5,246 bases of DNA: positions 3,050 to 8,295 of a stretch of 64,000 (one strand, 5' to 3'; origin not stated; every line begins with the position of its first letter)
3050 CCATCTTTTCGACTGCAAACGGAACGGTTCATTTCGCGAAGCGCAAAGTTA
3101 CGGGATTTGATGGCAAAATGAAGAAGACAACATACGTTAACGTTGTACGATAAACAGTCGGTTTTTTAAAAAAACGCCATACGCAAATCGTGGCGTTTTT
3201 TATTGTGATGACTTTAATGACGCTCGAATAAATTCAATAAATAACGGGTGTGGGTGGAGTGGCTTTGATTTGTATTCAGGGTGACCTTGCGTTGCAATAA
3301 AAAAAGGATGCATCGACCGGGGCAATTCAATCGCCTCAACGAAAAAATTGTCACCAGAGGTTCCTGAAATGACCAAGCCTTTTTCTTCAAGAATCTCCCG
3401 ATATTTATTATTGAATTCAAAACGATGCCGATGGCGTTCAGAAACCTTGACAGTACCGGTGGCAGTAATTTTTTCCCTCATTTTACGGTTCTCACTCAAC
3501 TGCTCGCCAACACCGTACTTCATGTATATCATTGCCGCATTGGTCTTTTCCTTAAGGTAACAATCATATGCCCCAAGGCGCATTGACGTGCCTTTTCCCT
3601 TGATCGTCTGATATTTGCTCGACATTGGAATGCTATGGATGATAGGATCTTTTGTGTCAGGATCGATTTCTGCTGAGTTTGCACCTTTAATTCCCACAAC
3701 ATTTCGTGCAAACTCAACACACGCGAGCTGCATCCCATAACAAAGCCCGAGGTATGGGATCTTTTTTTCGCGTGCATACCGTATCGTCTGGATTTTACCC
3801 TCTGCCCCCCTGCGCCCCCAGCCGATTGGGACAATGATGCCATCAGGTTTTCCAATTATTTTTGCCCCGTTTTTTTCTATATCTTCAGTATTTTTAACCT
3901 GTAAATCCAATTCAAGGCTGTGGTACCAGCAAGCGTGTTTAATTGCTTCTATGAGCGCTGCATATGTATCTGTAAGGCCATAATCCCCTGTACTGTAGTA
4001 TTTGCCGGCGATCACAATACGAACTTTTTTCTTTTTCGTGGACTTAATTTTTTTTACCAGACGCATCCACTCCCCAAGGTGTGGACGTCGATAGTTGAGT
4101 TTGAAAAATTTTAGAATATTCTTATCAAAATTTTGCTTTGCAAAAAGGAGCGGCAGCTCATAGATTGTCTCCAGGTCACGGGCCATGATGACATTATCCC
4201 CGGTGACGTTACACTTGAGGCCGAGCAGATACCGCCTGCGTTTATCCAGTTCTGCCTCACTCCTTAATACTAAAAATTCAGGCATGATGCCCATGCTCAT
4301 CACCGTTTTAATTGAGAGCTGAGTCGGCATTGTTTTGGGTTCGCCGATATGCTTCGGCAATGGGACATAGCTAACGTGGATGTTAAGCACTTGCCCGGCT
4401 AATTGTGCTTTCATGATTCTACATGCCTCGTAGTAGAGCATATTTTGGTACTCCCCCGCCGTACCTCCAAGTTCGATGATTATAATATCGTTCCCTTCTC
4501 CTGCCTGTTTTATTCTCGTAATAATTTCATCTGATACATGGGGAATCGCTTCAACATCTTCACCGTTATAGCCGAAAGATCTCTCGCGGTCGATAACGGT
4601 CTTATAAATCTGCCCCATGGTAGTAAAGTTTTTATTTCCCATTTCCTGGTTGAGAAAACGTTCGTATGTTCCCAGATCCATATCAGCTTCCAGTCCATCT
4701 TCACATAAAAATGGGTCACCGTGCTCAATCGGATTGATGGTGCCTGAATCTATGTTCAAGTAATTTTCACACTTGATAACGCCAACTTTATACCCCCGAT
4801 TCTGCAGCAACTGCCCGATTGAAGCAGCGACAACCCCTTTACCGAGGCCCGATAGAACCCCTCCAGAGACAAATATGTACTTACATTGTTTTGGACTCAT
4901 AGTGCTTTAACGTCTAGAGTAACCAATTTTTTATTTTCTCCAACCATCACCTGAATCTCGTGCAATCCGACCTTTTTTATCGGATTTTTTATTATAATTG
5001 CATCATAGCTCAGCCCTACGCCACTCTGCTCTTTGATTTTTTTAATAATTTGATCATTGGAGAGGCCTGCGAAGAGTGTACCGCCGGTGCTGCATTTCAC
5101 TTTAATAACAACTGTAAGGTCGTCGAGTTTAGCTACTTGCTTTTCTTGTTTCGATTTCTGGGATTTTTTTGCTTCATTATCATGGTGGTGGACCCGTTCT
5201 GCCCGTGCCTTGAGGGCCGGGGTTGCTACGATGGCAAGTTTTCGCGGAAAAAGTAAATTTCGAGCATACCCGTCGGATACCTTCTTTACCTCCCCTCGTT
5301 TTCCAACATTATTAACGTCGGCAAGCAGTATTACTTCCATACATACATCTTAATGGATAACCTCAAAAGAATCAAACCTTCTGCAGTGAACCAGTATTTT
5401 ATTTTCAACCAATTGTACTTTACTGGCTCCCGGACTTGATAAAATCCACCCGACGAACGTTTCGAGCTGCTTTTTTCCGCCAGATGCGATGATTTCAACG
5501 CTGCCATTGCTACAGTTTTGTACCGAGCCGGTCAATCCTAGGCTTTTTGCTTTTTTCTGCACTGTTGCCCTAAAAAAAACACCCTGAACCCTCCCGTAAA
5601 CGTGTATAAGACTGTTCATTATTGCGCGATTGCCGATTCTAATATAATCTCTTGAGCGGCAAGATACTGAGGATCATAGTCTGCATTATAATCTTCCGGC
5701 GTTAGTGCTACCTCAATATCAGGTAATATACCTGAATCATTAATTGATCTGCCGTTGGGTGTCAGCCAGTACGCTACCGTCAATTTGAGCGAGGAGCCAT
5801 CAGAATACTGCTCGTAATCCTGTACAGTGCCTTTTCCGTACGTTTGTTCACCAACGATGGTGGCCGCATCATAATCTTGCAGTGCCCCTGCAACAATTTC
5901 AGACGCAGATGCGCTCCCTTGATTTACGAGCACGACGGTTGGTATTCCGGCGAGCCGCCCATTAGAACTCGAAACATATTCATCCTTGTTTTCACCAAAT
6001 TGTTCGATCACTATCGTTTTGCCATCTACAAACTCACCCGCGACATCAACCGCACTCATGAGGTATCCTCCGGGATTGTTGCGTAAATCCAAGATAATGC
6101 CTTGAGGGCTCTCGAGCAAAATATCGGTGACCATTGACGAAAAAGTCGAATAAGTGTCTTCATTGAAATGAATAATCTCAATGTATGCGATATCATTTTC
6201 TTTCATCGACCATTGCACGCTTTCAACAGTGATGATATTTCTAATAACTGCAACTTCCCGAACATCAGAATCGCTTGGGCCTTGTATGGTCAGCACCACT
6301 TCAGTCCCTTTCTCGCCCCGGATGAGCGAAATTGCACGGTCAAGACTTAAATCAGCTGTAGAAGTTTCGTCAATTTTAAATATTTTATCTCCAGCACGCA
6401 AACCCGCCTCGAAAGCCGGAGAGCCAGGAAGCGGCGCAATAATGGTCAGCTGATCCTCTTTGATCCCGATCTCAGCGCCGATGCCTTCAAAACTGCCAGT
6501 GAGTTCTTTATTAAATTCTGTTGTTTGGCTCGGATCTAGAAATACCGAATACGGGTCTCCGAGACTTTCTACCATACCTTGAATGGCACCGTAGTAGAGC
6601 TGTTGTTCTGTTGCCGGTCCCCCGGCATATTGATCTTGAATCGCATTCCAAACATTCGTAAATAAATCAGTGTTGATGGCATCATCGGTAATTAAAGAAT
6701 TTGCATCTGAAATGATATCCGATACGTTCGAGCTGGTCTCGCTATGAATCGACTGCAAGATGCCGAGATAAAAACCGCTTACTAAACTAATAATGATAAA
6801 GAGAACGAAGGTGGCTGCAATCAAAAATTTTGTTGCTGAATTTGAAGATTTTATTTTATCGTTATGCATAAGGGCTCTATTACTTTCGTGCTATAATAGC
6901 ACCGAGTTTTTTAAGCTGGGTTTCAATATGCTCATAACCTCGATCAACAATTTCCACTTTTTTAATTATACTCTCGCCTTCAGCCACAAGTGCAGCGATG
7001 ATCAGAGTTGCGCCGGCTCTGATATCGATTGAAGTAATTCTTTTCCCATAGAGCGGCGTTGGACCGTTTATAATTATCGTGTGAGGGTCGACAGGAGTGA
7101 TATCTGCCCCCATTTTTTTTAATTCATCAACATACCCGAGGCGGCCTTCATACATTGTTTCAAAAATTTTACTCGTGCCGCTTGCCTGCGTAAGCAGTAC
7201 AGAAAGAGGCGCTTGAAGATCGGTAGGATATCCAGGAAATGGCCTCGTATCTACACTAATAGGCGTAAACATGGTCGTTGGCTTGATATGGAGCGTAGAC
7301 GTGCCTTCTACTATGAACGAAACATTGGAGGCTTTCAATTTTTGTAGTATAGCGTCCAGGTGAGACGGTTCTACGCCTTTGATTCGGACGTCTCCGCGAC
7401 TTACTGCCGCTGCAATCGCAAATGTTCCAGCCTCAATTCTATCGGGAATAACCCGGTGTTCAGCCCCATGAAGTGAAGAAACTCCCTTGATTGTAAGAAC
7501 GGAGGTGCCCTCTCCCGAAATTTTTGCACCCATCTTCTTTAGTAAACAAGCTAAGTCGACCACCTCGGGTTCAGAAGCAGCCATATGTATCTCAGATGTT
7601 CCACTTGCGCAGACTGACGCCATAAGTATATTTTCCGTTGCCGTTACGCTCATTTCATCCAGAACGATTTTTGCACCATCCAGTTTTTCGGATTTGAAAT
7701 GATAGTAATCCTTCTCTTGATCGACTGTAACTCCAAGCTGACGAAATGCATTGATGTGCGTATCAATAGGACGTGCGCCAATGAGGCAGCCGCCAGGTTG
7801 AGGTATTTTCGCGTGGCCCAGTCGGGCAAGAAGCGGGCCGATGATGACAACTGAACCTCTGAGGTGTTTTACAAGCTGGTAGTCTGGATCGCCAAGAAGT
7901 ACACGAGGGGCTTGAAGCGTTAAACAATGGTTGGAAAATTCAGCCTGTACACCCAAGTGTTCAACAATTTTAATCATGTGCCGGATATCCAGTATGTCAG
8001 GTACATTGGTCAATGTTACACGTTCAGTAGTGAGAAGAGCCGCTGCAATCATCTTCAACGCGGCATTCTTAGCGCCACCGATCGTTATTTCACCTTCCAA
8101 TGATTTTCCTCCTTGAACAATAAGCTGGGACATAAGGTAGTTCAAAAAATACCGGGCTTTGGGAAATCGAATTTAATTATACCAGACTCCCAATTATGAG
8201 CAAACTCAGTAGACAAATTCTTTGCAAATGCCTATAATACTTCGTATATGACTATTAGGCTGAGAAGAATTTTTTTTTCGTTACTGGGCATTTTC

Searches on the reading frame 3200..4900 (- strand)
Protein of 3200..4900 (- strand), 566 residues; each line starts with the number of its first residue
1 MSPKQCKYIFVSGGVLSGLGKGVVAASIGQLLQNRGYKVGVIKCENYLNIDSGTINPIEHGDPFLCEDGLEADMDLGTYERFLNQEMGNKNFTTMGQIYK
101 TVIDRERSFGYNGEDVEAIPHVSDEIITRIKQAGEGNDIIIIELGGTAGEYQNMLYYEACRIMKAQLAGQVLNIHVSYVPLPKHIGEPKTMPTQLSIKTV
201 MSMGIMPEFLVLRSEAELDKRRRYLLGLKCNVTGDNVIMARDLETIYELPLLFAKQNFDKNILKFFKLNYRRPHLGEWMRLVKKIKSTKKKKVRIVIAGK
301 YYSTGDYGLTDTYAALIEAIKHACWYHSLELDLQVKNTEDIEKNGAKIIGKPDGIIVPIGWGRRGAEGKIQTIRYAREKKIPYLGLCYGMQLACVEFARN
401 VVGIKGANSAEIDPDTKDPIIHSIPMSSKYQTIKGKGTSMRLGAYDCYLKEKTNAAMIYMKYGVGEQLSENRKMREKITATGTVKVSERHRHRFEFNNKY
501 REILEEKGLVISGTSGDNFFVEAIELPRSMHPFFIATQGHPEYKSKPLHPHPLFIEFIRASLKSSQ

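Call 9: search_protein_families(library=pfam, proteins=[window:3200-4900:-])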
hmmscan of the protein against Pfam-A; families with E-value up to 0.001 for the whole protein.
window:3200-4900:- (566 aa): 3 families
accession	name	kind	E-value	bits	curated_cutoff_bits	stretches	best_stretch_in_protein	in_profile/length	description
PF06418.20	CTP_synth_N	-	1.4e-91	306.9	26.1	1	7-268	1-265/265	CTP synthase N-terminus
PF00117.34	GATase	-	5.9e-28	98.3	22.8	1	310-559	3-189/190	Glutamine amidotransferase class-I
PF01656.29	CbiA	-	9.5e-05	22.8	25.4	1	17-181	8-54/125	CobQ/CobB/MinD/ParA nucleotide binding domain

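Call 12: find_encoding_contigs(protein=window:3200-4900:-, flank=10000, max_places=4)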
Protein window:3200-4900:- (566 aa): 2 contigs read that carry it; 1 place shown.
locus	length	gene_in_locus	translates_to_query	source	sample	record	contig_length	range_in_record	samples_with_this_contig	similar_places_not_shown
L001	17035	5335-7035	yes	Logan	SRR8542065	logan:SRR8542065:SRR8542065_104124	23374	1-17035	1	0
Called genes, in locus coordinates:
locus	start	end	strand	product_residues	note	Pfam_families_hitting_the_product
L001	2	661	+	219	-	?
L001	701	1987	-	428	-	PF08308:PEGA (weak)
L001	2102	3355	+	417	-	PF00275:EPSP_synthase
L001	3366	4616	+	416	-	PF22694:CtpB_N-like, PF00595:PDZ, PF13180:PDZ_2 (weak), PF17820:PDZ_6, PF03572:Peptidase_S41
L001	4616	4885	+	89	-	PF00708:Acylphosphatase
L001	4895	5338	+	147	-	PF01281:Ribosomal_L9_N, PF03948:Ribosomal_L9_C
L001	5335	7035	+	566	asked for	PF06418:CTP_synth_N, PF00117:GATase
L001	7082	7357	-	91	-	PF01016:Ribosomal_L27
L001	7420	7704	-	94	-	-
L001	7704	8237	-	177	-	PF04350:PilO (weak)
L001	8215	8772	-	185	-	-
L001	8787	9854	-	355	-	PF11104:PilM_2, PF06723:MreB_Mbl (faint), PF14450:FtsA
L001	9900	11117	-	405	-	PF00482:T2SSF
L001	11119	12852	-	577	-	PF05157:MshEN, PF00437:T2SSE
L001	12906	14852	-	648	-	PF02366:PMT, PF03901:Glyco_transf_22 (faint), PF13231:PMT_2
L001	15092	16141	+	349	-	PF10555:MraY_sig1 (faint), PF00953:Glycos_transf_4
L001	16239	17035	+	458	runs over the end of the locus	PF21799:MurD-like_N, PF08245:Mur_ligase_M, PF02875:Mur_ligase_C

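Call 13: find_related_loci(query=window:3200-4900:-, collection=genome_contigs, flank=10000)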
Query window:3200-4900:- (566 aa) in genome_contigs; peptide patterns used: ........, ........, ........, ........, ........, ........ (x = any residue, [..] = any of these).
600 stretches matched a pattern (row limit reached: there are more); 590 encode a relative of the query (tblastn E <= 1e-3); the best 80 are kept; 80 distinct loci.
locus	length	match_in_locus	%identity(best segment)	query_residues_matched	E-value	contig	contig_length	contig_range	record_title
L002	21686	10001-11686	82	2-563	0e+0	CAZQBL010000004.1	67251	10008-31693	MAG TPA_asm: uncultured Gammaproteobacteria bacterium isolate SRP231805_co4_93 genome assembly, contig: k141_388700, who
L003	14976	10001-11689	83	1-563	0e+0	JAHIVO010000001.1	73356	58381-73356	MAG: Patescibacteria group bacterium isolate MM_PC_MetaG.mb.84 MM_PC_MetaG.mb.84_k141_10651, whole genome shotgun sequen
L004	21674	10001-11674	84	1-558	0e+0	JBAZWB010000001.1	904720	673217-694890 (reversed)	MAG: Patescibacteria group bacterium isolate SO_2017_GW1_267 NODE_26_length_904720_cov_3.416747_OW334_2017, whole genome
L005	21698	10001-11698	80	1-566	0e+0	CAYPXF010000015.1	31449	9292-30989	MAG TPA_asm: uncultured Gammaproteobacteria bacterium isolate binchicken_co17_235 genome assembly, contig: NODE_3965_len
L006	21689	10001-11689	78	1-563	0e+0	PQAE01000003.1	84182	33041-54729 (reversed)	MAG: Parcubacteria group bacterium isolate FeB_17 contig_3585, whole genome shotgun sequence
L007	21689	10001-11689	80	1-563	0e+0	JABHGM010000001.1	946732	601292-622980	MAG: bacterium isolate SI037_bin203 k141_1573769, whole genome shotgun sequence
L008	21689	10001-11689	78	1-563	0e+0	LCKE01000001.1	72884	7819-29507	MAG: Parcubacteria group bacterium GW2011_GWF2_45_11 UW91_C0001, whole genome shotgun sequence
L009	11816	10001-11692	78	1-564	0e+0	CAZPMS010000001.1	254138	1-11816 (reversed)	MAG TPA_asm: uncultured Gammaproteobacteria bacterium isolate SRP200020_co3_238 genome assembly, contig: NODE_14_length_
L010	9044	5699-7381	74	1-561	0e+0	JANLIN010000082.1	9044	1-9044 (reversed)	MAG: Candidatus Komeilibacteria bacterium isolate S40-16 k99_20458, whole genome shotgun sequence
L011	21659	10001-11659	68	4-566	0e+0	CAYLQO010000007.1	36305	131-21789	MAG TPA_asm: uncultured Gammaproteobacteria bacterium isolate binchicken_co153_18 genome assembly, contig: NODE_1109_len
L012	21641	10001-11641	67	7-563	0e+0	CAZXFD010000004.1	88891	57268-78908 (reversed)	MAG TPA_asm: uncultured Gammaproteobacteria bacterium isolate SRP220891_co4_301 genome assembly, contig: NODE_303_length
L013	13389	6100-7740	67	7-563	0e+0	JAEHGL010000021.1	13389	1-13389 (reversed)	Candidatus Komeilibacteria bacterium S5_K13 S5_K13__21, whole genome shotgun sequence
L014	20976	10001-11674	65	2-562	0e+0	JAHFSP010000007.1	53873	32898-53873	MAG: Candidatus Woesearchaeota archaeon isolate nzgw60 NODE_178_length_53874_cov_5.222667, whole genome shotgun sequence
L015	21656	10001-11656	65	5-566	0e+0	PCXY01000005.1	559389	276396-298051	MAG: Candidatus Woesearchaeota archaeon CG10_big_fil_rev_8_21_14_0_10_45_16 CG10_8_21_14_0.10_scaffold_1_c, whole genome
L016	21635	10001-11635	65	8-563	0e+0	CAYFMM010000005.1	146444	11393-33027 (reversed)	MAG TPA_asm: uncultured Methanosarcinales archaeon isolate ERP019367_co1_44 genome assembly, contig: NODE_146_length_146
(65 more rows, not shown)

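Call 64: search_protein_families(library=ncbifam, proteins=[L001:12906-14852:-])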
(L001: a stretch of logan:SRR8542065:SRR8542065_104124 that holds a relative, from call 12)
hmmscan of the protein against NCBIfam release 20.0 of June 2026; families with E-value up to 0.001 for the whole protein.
L001:12906-14852:- (648 aa): 1 family
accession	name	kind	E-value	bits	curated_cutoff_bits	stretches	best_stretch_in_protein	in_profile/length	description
TIGR03663.1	TIGR03663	subfamily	4.7e-08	32.5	126.25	1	162-305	72-212/435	flippase activity-associated protein Agl23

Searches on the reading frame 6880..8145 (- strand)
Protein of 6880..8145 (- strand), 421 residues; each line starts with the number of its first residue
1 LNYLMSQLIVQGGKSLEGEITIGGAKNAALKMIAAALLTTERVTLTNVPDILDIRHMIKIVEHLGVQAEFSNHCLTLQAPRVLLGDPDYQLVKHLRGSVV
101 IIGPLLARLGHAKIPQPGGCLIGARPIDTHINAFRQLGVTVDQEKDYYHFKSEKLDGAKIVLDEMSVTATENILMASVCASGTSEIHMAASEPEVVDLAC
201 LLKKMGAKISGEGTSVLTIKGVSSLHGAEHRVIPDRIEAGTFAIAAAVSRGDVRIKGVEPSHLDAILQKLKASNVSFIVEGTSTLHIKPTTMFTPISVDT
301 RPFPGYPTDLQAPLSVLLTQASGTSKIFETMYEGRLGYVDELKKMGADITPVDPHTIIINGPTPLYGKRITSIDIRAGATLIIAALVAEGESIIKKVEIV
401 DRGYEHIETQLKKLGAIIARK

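Call 9: search_protein_families(library=pfam, proteins=[window:6880-8145:-])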
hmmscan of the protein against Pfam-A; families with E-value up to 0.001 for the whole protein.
window:6880-8145:- (421 aa): 1 family
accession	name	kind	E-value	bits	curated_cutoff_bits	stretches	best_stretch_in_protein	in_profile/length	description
PF00275.25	EPSP_synthase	-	2.4e-92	310.3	22.8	1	10-411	1-417/417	EPSP synthase (3-phosphoshikimate 1-carboxyvinyltransferase)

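Call 11: find_encoding_contigs(protein=window:6880-8145:-, flank=10000, max_places=4)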
Protein window:6880-8145:- (421 aa): no gene with exactly this product is on record in the collection.
